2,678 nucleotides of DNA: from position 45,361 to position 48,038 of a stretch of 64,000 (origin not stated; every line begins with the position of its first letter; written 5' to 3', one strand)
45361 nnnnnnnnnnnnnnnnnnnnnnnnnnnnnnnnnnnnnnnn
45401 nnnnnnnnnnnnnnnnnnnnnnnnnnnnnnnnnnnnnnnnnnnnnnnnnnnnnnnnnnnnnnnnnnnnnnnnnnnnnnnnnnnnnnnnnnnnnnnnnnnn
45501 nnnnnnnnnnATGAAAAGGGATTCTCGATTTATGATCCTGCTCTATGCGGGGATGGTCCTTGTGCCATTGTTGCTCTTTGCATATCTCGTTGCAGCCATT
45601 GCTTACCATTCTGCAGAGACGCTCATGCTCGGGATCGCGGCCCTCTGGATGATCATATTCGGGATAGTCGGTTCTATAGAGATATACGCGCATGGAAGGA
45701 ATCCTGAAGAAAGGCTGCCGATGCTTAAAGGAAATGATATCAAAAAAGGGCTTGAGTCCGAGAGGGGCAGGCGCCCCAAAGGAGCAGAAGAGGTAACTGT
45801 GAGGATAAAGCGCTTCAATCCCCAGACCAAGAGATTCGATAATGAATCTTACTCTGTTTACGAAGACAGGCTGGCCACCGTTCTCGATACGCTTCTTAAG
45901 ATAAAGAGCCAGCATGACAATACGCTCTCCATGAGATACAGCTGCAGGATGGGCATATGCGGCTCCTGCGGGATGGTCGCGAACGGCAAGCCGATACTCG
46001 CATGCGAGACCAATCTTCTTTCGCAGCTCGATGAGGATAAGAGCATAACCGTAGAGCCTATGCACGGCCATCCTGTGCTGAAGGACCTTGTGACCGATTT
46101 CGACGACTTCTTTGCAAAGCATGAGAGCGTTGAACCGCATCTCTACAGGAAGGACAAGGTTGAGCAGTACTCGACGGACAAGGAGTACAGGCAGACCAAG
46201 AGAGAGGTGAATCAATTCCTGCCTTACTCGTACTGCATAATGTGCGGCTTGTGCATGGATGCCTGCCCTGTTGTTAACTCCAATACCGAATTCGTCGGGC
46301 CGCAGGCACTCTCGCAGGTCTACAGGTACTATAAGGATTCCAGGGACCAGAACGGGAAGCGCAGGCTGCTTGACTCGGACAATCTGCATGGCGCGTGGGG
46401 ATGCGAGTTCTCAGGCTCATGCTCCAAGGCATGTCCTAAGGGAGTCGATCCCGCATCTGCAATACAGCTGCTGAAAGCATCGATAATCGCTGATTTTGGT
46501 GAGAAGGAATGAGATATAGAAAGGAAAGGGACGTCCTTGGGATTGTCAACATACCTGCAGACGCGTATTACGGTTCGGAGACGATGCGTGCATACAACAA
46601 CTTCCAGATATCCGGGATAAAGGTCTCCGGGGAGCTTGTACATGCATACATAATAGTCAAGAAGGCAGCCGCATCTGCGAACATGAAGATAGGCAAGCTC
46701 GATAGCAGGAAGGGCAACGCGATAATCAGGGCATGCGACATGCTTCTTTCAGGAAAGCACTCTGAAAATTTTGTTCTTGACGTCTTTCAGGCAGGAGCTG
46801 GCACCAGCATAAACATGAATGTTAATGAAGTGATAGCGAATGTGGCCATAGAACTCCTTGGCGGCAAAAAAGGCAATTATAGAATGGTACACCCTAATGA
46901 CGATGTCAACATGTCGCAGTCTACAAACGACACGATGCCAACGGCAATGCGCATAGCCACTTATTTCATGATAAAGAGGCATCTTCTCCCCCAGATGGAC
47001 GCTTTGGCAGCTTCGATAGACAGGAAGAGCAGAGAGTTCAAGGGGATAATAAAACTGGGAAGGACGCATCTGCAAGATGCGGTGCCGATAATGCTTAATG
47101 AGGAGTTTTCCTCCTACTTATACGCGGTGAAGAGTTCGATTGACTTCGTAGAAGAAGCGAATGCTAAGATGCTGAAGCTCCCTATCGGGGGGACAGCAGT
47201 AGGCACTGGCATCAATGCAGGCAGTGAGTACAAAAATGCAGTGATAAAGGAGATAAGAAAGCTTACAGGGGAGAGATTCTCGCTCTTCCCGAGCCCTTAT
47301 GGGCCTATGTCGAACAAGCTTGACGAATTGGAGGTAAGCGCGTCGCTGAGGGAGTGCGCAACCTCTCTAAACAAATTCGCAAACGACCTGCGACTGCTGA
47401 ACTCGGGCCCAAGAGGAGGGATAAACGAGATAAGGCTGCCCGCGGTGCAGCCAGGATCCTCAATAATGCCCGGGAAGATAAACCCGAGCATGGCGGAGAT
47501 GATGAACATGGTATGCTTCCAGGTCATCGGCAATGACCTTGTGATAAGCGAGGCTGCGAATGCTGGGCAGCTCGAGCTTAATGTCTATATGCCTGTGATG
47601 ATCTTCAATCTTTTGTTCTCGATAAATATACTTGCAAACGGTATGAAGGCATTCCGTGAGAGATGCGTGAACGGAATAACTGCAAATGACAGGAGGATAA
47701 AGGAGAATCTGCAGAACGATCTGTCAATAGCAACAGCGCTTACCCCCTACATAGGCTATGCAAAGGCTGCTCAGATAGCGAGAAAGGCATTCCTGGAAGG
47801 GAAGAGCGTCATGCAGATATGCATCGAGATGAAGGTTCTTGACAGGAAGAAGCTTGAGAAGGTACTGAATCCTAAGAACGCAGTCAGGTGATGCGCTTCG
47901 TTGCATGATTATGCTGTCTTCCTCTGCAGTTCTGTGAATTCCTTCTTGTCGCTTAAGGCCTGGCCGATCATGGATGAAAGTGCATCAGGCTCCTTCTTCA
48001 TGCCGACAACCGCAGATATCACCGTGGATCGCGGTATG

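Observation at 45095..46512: Succinate dehydrogenase with a split anchor: a 3-TM protein between sdhA and sdhB, plus two more TM helices fused to the N-terminus of SdhB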

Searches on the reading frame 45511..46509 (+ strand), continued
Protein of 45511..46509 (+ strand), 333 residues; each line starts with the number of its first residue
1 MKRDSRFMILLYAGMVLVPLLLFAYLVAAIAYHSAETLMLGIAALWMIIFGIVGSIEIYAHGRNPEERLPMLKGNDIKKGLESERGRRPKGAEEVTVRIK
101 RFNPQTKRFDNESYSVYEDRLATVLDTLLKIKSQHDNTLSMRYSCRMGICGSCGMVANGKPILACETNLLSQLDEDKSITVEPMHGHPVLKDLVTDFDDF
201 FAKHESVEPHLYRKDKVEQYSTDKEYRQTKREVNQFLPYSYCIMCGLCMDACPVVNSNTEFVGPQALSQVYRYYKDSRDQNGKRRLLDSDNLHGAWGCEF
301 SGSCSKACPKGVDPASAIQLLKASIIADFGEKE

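Call 51: list_cluster_members(proteins=[P0001, P0121, P0275, P0276, P0277, P0278, P0282, P0288, P0293, P0272])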
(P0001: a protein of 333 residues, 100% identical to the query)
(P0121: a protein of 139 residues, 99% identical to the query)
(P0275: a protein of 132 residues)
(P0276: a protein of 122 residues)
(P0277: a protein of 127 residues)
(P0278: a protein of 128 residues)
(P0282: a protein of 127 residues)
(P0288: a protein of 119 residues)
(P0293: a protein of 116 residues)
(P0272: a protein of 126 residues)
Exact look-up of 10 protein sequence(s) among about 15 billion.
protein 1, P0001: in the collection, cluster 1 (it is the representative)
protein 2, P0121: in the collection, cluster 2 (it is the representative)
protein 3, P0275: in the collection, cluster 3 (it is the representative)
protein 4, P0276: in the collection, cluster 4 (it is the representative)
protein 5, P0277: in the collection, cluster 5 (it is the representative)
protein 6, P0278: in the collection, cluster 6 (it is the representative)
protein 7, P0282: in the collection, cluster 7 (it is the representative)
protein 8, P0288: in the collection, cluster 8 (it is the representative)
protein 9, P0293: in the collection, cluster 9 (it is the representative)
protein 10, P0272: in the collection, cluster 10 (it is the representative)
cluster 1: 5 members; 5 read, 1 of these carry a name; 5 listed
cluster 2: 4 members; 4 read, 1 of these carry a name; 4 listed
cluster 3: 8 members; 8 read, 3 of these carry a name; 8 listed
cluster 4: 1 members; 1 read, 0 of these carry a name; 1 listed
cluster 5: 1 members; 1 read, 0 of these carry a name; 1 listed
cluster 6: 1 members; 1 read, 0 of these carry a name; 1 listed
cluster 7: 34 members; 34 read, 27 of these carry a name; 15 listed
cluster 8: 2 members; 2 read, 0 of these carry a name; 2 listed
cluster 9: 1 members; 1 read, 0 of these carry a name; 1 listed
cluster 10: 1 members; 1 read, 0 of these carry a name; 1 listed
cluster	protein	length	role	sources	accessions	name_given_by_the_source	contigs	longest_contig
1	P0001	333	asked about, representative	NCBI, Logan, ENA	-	-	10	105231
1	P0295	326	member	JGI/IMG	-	succinate dehydrogenase / fumarate reductase iron-sulfur subunit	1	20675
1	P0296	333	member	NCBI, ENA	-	-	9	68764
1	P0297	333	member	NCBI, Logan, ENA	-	-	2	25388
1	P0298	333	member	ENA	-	-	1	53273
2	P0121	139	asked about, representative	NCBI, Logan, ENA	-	-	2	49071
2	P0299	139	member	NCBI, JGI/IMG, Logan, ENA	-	hypothetical protein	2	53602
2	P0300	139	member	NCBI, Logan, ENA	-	-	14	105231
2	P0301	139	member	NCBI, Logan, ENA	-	-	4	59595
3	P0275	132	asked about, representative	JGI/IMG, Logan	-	hypothetical protein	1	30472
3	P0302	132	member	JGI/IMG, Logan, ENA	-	hypothetical protein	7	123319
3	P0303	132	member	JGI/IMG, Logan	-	hypothetical protein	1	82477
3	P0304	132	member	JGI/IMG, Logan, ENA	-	-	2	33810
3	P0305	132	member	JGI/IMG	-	-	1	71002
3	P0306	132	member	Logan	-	-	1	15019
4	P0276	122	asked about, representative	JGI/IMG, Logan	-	-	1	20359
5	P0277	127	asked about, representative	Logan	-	-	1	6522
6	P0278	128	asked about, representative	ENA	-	-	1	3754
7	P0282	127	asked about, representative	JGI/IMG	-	hypothetical protein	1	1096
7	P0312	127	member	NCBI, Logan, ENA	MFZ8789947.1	MAG: hypothetical protein ACO2OZ_09880 [Acidilobaceae archaeon]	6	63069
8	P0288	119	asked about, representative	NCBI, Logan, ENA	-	-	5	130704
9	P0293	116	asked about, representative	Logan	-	-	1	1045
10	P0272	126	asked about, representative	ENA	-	-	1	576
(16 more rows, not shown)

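Call 52: find_encoding_contigs(protein=P0312, flank=5000, max_places=1)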
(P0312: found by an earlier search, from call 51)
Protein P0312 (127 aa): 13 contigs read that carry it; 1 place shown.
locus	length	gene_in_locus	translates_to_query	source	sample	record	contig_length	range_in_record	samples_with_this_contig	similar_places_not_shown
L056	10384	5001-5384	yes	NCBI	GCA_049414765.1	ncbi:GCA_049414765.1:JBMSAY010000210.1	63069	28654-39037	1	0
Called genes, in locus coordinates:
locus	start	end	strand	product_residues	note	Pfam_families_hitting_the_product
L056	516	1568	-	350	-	PF00752:XPG_N, PF00867:XPG_I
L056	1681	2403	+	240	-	PF00483:NTP_transferase, PF12804:NTP_transf_3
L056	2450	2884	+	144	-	PF04343:DUF488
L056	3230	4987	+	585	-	PF00890:FAD_binding_2, PF02910:Succ_DH_flav_C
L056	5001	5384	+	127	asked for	-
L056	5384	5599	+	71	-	-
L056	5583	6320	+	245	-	PF13085:Fer2_3, PF13187:Fer4_9 (faint), PF13183:Fer4_8, PF13237:Fer4_10, PF12838:Fer4_7 (weak), PF13534:Fer4_17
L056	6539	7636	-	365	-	-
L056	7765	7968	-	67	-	-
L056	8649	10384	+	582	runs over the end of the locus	PF00890:FAD_binding_2, PF02910:Succ_DH_flav_C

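Call 53: find_encoding_contigs(protein=P0302, flank=5000, max_places=1)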
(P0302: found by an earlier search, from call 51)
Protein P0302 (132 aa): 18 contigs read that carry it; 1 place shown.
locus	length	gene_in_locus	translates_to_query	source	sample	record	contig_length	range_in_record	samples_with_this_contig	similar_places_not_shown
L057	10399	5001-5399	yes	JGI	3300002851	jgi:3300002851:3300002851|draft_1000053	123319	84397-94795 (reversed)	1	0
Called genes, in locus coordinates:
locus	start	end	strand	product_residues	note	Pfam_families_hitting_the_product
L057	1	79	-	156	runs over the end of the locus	PF01974:tRNA_int_endo (weak)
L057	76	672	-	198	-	PF00596:Aldolase_II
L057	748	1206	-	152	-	PF01951:Archease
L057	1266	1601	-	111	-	PF13187:Fer4_9 (faint), PF13746:Fer4_18 (faint), PF13237:Fer4_10 (faint), PF13534:Fer4_17, PF00037:Fer4 (faint), PF13183:Fer4_8, PF12838:Fer4_7 (weak)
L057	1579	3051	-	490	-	PF01565:FAD_binding_4, PF02913:FAD-oxidase_C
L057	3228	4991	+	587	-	PF00890:FAD_binding_2, PF07992:Pyr_redox_2 (faint), PF02910:Succ_DH_flav_C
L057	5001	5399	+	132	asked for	-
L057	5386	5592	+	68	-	-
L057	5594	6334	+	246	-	PF13085:Fer2_3, PF12838:Fer4_7 (faint), PF13187:Fer4_9 (faint), PF13183:Fer4_8, PF13237:Fer4_10, PF13534:Fer4_17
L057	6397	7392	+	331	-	PF01112:Asparaginase_2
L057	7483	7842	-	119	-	-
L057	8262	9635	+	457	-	PF01545:Cation_efflux, PF16916:ZT_dimer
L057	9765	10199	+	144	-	-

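Call 81: fold_search(model_id=the predicted structure, library=pdb)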
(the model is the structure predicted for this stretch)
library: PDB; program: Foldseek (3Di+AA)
matches with E <= 10: 123; with E <= 0.001: 35
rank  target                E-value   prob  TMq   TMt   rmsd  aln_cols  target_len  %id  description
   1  6awf_F                7.5e-21  1.00  0.64  0.89   2.6       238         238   37  Escherichia coli quinol:fumarate reductase crystallized without dicarboxylate (released 2017-12-06)
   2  2fbw_B                2.7e-20  1.00  0.64  0.87   2.7       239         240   33  Avian respiratory complex II with carboxin bound (released 2005-12-20)
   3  1kf6_B                3.9e-20  1.00  0.65  0.87   2.6       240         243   37  E. coli Quinol-Fumarate Reductase with Bound Inhibitor HQNO (released 2002-03-13)
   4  6awf_B                1.2e-19  1.00  0.65  0.88   2.6       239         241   37  Escherichia coli quinol:fumarate reductase crystallized without dicarboxylate (released 2017-12-06)
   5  2fbw_O                1.2e-19  1.00  0.64  0.86   2.7       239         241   33  Avian respiratory complex II with carboxin bound (released 2005-12-20)
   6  6myq_B                1.5e-19  1.00  0.61  0.84   3.2       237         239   33  Avian mitochondrial complex II with ferulenol bound (released 2019-11-06)
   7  1zoy_B                1.7e-19  1.00  0.61  0.84   3.2       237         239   34  Crystal Structure of Mitochondrial Respiratory Complex II from porcine heart at 2.4 Angstroms (released 2005-07-12)
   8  2h89_B                1.9e-19  1.00  0.63  0.85   3.0       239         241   33  Avian Respiratory Complex II with Malonate Bound (released 2006-06-20)
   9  4ysx_B                1.9e-19  1.00  0.61  0.80   3.3       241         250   34  Crystal structure of Mitochondrial rhodoquinol-fumarate reductase from Ascaris suum with the specific inhibitor NN23 (released 2015-08-05)
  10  8gs8_B                2.0e-19  1.00  0.62  0.85   3.2       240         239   33  cryo-EM structure of the human respiratory complex II (released 2023-05-10)
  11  2h88_B                2.5e-19  1.00  0.63  0.87   2.8       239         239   33  Avian Mitochondrial Respiratory Complex II at 1.8 Angstrom Resolution (released 2006-06-20)
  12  4ysx_F                3.2e-19  1.00  0.62  0.81   3.3       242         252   35  Crystal structure of Mitochondrial rhodoquinol-fumarate reductase from Ascaris suum with the specific inhibitor NN23 (released 2015-08-05)
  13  1yq3_B                4.2e-19  1.00  0.62  0.83   3.3       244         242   32  Avian respiratory complex ii with oxaloacetate and ubiquinone (released 2005-12-20)
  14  9fq7_2N               9.0e-19  1.00  0.61  0.77   3.3       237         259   35  Perkinsus marinus Respiratory supercomplex CII2CIII2CIV2 in c1 sate (released 2025-07-02)
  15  9qdm_B                1.3e-18  1.00  0.61  0.84   3.4       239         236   34  CRYO-EM STRUCTURE OF THE YEAST RESPIRATORY COMPLEX II WITH THE INHIBITOR BIXAFEN (released 2026-02-11)
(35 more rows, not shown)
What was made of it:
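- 45796..46512 (+): SdhB Fe-S domain (residues 96-333 plus stop) with [2Fe-2S], [4Fe-4S] and [3Fe-4S] motifs. It is FrdB-like at the quinone-site positions (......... and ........). Foldseek: FrdB 6awf_F E=7.5e-21, TM-score on target 0.89, 238 aligned columns (call 81).
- On Complex II superfamily (SQR/QFR) catalytic core: Foldseek to FrdB/SdhB E~1e-20 (call 81).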

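Call 87: find_encoding_contigs(protein=P0001, flank=3000, max_places=3)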
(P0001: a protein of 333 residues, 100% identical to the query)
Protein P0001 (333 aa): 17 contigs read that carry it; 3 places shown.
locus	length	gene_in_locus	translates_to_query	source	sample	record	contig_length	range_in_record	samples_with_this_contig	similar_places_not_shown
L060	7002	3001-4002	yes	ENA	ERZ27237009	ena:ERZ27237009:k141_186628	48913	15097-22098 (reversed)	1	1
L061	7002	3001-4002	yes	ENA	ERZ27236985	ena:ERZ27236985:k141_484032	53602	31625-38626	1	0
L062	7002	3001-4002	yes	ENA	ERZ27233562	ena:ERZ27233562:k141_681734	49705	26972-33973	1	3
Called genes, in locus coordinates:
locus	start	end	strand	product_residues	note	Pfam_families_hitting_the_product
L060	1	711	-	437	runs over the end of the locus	PF00437:T2SSE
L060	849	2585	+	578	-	PF00890:FAD_binding_2, PF03486:HI0933_like (faint), PF07992:Pyr_redox_2 (faint), PF02910:Succ_DH_flav_C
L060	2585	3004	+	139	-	-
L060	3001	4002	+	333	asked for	PF13085:Fer2_3, PF13187:Fer4_9 (faint), PF13484:Fer4_16 (faint), PF13183:Fer4_8, PF13237:Fer4_10, PF12838:Fer4_7 (weak), PF13534:Fer4_17 (weak)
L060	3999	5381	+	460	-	PF00206:Lyase_1, PF10415:FumaraseC_C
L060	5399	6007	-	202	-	-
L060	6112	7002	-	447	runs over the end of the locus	PF02881:SRP54_N, PF00448:SRP54, PF13207:AAA_17 (weak)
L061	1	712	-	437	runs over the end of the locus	PF00437:T2SSE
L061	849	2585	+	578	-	PF00890:FAD_binding_2, PF03486:HI0933_like (faint), PF07992:Pyr_redox_2 (faint), PF02910:Succ_DH_flav_C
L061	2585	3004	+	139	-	-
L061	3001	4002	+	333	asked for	PF13085:Fer2_3, PF13187:Fer4_9 (faint), PF13484:Fer4_16 (faint), PF13183:Fer4_8, PF13237:Fer4_10, PF12838:Fer4_7 (weak), PF13534:Fer4_17 (weak)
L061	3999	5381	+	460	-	PF00206:Lyase_1, PF10415:FumaraseC_C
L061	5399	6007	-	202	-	-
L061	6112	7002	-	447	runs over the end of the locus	PF02881:SRP54_N, PF00448:SRP54, PF13207:AAA_17 (weak)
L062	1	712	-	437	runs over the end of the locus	PF00437:T2SSE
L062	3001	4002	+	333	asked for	PF13085:Fer2_3, PF13187:Fer4_9 (faint), PF13484:Fer4_16 (faint), PF13183:Fer4_8, PF13237:Fer4_10, PF12838:Fer4_7 (weak), PF13534:Fer4_17 (weak)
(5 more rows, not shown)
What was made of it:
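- The identical locus is on at least 17 contigs (call 87).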

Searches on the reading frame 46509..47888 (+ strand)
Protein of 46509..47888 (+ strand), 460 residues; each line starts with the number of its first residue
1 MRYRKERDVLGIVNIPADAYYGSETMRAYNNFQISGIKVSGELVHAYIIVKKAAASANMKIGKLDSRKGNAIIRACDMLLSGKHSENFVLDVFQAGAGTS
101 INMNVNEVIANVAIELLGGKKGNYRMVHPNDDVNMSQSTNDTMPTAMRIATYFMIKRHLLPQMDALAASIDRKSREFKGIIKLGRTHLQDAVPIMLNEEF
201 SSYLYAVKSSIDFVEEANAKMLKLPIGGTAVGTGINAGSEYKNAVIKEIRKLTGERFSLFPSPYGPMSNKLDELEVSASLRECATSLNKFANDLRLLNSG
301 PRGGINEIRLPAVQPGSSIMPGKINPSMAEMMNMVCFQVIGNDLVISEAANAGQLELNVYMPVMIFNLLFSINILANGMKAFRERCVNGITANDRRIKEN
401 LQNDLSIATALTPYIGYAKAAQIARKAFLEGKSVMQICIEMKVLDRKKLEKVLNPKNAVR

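Call 3: search_protein_families(library=pfam, proteins=[window:46509-47888:+], max_evalue=1)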
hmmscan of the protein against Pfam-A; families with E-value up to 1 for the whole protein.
window:46509-47888:+ (460 aa): 2 families
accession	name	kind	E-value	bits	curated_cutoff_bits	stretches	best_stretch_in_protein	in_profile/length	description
PF00206.25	Lyase_1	-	1.7e-88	297.5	27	1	13-341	3-312/312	Lyase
PF10415.14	FumaraseC_C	-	2.1e-17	63.7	32.5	1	407-457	1-51/54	Fumarase C C-terminus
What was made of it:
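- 46509..47891 (+): Class II fumarase/aspartase-family lyase, 460 aa, translationally coupled to sdhB (ATGA). Pfam Lyase_1 and FumaraseC_C (call 3).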

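Call 4: search_protein_families(library=ncbifam, proteins=[window:46509-47888:+], max_evalue=1)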
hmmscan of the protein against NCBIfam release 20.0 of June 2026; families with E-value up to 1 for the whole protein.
window:46509-47888:+ (460 aa): 21 families
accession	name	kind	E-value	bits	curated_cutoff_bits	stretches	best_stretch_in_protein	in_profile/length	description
NF008909.0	PRK12273.1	subfamily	3e-182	606.7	510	1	2-459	4-462/474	aspartate ammonia-lyase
TIGR00979.1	fumC_II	equivalog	4.5e-164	546.6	664.75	1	3-459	1-457/458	class II fumarate hydratase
TIGR00839.1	aspA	equivalog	1.7e-160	535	681.2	1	4-458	1-456/468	aspartate ammonia-lyase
NF011092.0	PRK14515.1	subfamily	9.6e-150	499.5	876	1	4-456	12-463/479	aspartate ammonia-lyase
NF009089.0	PRK12425.1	equivalog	4e-129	431.4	840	1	4-458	3-457/464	class II fumarate hydratase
TIGR00928.1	purB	equivalog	4.7e-18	65.2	326.2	1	157-407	114-357/436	adenylosuccinate lyase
TIGR00838.1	argH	equivalog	2e-16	60.1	279.5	1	133-415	101-372/455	argininosuccinate lyase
TIGR02426.1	protocat_pcaB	equivalog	3e-13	49.4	355.75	1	135-335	98-284/338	3-carboxy-cis,cis-muconate cycloisomerase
NF006554.0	PRK09053.1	equivalog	3.9e-13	49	595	1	140-456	110-412/453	3-carboxy-cis,cis-muconate cycloisomerase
NF008964.0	PRK12308.1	equivalog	3.4e-12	45.5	657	1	136-436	106-394/624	argininosuccinate lyase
NF004631.0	PRK05975.1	equivalog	4.2e-10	39.1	371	1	133-332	102-288/352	3-carboxy-cis,cis-muconate cycloisomerase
NF052556.1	NtrsucLyaStm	equivalog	2.5e-09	36.5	650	1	141-433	120-419/466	nitrosuccinate lyase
NF006500.1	PRK08937.2-4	subfamily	1.3e-08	34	626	1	157-403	124-362/448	adenylosuccinate lyase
NF006764.0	PRK09285.1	equivalog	2e-07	29.8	446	1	140-327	124-305/456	adenylosuccinate lyase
NF002563.0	PRK02186.1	subfamily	2e-05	23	625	1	202-411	574-778/890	argininosuccinate lyase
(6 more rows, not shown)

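Call 74: search_solved_structures(query=window:46509-47888:+, max_evalue=1e-60)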
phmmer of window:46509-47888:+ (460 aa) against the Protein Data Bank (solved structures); distinct sequences matched with E-value up to 1e-60: 46.
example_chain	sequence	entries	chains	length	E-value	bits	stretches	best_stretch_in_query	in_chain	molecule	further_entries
1j3u_A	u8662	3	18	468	2.8e-136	458.4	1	4-457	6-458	aspartase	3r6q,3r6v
8rj1_A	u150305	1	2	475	5.8e-135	454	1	2-456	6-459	Aspartate ammonia lyase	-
8rj0_A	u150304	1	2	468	1.3e-131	443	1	4-457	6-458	Aspartate ammonia-lyase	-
3oce_A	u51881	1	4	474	1.6e-127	429.6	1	4-455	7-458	Fumarate lyase:Delta crystallin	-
3ocf_A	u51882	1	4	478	1.9e-127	429.3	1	4-455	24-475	Fumarate lyase:Delta crystallin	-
3tv2_A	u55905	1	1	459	2.6e-123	415.7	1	4-455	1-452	Fumarate hydratase, class II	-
1kq7_A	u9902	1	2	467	5.2e-121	408.1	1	3-457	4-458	FUMARATE HYDRATASE CLASS II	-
1fuo_A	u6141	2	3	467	1.4e-120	406.7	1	3-457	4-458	FUMARASE C | Fumarate hydratase class II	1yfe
1fup_A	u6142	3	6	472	1.4e-120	406.6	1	3-457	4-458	FUMARASE C | Fumarate hydratase class II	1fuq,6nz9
6wng_A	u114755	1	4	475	2.4e-120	405.9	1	3-458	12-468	Aspartate ammonia-lyase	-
6nzb_A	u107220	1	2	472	3.7e-120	405.3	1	3-457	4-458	Fumarate hydratase class II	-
6p3c_A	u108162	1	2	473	7.2e-120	404.3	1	3-457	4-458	Fumarate hydratase class II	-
6os7_A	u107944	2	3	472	9.7e-120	403.9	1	3-457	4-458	Fumarate hydratase class II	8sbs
6nza_A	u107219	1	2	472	9.8e-120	403.9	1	3-457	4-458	Fumarate hydratase class II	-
2fus_A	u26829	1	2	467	1.3e-119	403.5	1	3-457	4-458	FUMARASE C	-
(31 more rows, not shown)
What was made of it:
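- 46509..47891 (+): Best PDB hit is the aspartase AspB 1j3u at 458 bits; the best class II fumarate hydratase is 3tv2 at 416 bits and E. coli FumC scores 407-408 bits (call 74).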
